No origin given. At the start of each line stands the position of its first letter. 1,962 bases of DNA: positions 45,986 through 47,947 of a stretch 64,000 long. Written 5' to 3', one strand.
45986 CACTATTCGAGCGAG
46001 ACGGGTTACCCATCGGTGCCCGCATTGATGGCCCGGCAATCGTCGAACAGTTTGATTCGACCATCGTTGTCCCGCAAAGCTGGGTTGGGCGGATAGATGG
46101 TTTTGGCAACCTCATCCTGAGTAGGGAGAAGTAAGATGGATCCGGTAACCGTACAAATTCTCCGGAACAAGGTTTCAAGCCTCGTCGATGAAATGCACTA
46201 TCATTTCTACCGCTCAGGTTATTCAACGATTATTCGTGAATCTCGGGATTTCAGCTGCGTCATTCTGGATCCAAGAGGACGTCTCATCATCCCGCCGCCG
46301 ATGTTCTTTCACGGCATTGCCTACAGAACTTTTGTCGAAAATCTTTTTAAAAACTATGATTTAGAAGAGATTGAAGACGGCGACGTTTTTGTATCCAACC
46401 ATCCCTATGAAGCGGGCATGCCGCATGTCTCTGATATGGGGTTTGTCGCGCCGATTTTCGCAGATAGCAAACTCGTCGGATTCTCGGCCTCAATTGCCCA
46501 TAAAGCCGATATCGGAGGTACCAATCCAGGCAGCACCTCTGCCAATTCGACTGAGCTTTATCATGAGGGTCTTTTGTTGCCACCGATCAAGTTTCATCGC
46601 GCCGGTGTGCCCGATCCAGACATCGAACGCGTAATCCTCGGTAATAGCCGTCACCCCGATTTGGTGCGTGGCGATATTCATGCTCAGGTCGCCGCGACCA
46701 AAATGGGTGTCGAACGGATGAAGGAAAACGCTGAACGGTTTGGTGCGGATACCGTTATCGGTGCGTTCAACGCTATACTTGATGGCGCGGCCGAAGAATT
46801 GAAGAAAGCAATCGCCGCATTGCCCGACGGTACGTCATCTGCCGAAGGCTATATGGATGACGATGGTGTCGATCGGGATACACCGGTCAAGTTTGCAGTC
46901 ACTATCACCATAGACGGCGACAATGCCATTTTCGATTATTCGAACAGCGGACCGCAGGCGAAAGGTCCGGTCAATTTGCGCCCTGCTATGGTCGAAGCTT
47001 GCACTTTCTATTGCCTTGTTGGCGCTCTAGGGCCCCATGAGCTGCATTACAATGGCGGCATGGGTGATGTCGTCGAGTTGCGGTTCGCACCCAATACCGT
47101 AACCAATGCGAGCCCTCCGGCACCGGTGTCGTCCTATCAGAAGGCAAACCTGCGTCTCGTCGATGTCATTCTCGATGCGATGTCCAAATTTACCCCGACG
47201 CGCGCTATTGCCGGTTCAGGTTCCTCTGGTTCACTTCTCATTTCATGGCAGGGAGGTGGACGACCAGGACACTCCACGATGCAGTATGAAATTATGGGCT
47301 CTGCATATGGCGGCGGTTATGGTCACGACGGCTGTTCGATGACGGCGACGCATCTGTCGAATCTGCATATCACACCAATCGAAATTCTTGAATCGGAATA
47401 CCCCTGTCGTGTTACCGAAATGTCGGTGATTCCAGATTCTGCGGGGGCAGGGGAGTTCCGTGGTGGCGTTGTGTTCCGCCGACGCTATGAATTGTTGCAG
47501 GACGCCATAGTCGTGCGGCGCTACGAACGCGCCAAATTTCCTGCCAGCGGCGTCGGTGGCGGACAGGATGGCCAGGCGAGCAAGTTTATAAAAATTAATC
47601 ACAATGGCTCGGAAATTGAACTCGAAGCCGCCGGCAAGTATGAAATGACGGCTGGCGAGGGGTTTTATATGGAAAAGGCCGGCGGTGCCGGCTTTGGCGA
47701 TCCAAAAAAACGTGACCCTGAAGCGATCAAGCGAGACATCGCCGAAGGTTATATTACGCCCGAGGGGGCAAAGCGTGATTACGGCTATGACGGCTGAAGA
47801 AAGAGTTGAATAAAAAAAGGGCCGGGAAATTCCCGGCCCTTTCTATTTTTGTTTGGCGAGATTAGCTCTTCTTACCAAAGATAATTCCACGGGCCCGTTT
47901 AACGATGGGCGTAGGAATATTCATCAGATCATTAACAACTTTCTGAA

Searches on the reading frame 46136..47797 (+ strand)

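Call 87: search_protein_families(library=pfam, proteins=[window:46136-47797:+], max_evalue=0.00001)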
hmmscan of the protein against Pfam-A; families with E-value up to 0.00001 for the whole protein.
window:46136-47797:+ (553 aa): 1 family
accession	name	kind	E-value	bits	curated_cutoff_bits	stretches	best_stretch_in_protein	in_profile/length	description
PF02538.19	Hydantoinase_B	-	2.6e-144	482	26.8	1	2-523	1-519/519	Hydantoinase B/oxoprolinase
